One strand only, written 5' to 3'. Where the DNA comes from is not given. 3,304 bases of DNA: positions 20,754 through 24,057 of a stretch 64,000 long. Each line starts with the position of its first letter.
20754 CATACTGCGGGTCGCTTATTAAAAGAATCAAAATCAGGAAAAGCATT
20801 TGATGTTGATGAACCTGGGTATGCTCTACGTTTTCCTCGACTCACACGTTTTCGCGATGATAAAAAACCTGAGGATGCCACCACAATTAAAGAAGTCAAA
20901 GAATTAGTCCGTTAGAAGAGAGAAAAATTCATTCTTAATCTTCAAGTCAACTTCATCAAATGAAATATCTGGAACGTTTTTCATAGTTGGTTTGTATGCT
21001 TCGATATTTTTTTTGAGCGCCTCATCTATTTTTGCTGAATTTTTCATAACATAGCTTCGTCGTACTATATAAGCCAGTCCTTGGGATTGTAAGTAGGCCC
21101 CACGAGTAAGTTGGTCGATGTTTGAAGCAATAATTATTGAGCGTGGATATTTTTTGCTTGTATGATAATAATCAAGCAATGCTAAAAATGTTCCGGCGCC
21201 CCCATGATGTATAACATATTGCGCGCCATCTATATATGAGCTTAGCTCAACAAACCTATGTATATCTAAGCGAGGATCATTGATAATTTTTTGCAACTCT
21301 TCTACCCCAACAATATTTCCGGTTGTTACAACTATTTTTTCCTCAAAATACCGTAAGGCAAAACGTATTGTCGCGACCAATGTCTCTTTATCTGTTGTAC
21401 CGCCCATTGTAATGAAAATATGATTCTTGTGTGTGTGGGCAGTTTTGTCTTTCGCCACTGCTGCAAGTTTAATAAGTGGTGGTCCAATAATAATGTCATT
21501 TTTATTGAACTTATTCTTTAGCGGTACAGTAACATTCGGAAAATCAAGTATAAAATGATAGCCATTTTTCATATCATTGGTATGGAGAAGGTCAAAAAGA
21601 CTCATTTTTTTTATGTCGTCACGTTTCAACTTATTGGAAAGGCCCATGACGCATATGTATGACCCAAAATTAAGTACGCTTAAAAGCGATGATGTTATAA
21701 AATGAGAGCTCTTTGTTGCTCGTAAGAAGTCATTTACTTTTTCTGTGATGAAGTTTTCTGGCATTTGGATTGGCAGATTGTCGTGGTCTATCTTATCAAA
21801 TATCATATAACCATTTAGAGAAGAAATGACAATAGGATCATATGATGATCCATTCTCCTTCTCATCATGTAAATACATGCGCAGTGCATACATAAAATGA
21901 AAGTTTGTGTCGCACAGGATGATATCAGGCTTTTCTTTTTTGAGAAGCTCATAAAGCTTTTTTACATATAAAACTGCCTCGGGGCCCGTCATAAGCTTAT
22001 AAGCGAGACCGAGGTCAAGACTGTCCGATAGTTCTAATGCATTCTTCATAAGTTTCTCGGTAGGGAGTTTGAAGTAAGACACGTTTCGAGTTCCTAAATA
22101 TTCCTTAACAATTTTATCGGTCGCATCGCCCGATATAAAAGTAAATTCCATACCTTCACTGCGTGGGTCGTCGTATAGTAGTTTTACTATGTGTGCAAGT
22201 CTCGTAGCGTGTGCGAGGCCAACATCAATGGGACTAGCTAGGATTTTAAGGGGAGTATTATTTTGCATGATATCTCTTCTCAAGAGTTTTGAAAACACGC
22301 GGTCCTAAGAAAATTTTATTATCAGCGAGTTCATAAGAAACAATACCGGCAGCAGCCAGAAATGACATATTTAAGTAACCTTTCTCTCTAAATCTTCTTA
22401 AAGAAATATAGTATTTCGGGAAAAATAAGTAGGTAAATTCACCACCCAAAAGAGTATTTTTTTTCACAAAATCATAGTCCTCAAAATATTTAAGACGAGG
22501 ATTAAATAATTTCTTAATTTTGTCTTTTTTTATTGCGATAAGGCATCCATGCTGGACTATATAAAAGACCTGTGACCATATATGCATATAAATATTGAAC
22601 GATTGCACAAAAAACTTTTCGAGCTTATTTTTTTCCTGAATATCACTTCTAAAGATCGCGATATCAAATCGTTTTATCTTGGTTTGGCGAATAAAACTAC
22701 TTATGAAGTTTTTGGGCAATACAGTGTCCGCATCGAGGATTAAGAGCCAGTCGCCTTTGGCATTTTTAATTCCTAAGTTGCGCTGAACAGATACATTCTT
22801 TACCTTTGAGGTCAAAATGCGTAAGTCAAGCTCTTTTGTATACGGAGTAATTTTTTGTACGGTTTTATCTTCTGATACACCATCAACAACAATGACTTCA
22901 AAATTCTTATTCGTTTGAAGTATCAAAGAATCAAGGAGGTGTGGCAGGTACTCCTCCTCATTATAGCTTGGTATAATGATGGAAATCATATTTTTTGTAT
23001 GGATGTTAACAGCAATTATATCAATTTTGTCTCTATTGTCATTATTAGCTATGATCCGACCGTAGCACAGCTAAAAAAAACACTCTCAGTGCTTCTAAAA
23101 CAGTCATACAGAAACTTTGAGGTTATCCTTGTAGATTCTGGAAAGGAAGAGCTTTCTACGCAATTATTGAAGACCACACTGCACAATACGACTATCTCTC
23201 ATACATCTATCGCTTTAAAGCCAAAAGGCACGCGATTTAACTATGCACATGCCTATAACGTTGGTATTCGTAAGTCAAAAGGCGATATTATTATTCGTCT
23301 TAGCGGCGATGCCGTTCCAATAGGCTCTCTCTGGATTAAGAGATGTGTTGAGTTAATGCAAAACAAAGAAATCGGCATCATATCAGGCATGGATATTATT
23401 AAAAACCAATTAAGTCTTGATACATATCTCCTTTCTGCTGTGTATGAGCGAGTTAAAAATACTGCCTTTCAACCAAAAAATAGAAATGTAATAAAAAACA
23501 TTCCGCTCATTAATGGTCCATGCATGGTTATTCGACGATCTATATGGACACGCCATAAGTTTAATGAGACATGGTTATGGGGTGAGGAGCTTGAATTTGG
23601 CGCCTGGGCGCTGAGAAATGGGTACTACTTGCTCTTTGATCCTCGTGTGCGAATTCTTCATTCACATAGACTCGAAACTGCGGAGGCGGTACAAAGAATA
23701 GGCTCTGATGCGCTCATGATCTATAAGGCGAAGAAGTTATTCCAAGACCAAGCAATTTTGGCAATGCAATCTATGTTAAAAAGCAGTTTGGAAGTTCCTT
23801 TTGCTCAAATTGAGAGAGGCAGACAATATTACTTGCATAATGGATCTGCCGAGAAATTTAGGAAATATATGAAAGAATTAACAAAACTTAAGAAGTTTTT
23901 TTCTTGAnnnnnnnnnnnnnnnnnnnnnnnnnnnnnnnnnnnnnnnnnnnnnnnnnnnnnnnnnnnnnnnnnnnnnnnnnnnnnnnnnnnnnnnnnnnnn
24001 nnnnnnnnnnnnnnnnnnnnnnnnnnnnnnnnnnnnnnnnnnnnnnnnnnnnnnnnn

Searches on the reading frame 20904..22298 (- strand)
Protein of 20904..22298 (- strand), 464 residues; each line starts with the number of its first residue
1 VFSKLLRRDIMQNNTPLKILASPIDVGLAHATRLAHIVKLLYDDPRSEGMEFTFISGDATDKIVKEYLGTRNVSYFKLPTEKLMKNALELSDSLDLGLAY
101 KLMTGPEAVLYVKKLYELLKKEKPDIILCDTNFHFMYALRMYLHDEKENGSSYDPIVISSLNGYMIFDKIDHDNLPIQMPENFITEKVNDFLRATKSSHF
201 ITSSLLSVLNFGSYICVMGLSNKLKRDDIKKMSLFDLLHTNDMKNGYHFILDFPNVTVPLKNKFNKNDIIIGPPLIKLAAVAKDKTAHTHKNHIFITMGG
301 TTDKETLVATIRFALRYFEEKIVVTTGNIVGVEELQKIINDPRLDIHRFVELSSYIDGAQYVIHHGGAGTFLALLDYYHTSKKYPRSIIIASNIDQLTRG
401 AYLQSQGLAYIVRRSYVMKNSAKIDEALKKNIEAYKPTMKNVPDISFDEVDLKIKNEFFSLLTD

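Call 124: search_protein_families(library=pfam, proteins=[window:20904-22298:-], max_evalue=0.001)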
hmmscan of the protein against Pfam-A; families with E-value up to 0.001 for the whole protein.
window:20904-22298:- (464 aa): 2 families
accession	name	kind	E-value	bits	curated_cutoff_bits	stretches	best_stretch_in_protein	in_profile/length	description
PF06722.18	EryCIII-like_C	-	0.00027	21.4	31.7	1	346-433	35-114/145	Erythromycin biosynthesis protein CIII-like, C-terminal domain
PF04101.22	Glyco_tran_28_C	-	0.00032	21.2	22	1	298-417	5-128/166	Glycosyltransferase family 28 C-terminal domain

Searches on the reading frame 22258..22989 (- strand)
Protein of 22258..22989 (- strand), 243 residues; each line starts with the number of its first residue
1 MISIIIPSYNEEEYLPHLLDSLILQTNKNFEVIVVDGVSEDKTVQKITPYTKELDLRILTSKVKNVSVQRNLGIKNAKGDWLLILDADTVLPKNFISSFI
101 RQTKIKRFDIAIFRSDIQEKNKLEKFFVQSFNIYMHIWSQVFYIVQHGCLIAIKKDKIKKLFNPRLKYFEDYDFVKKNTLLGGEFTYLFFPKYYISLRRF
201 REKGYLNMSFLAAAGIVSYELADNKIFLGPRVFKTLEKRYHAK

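Call 124: search_protein_families(library=pfam, proteins=[window:22258-22989:-], max_evalue=0.001)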
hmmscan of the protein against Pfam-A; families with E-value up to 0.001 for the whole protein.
window:22258-22989:- (243 aa): 3 families
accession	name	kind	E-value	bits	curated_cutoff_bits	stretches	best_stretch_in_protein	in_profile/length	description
PF00535.33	Glycos_transf_2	-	1.7e-28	100.1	23.3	1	3-131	1-131/168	Glycosyl transferase family 2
PF13641.12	Glyco_tranf_2_3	-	1.5e-08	35.4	27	1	2-98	3-106/230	Glycosyltransferase like family 2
PF10111.15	Glyco_tranf_2_2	-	1.8e-07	31.4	27.3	1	3-96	1-99/276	Glycosyltransferase like family 2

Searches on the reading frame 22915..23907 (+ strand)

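Call 124: search_protein_families(library=pfam, proteins=[window:22915-23907:+], max_evalue=0.001)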
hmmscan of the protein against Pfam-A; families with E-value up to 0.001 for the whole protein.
window:22915-23907:+ (330 aa): 2 families
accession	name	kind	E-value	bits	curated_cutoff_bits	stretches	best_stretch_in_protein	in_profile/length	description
PF00535.33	Glycos_transf_2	-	1e-15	58.5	23.3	1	40-210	1-163/168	Glycosyl transferase family 2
PF13641.12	Glyco_tranf_2_3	-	1.5e-08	35.4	27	1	39-260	3-222/230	Glycosyltransferase like family 2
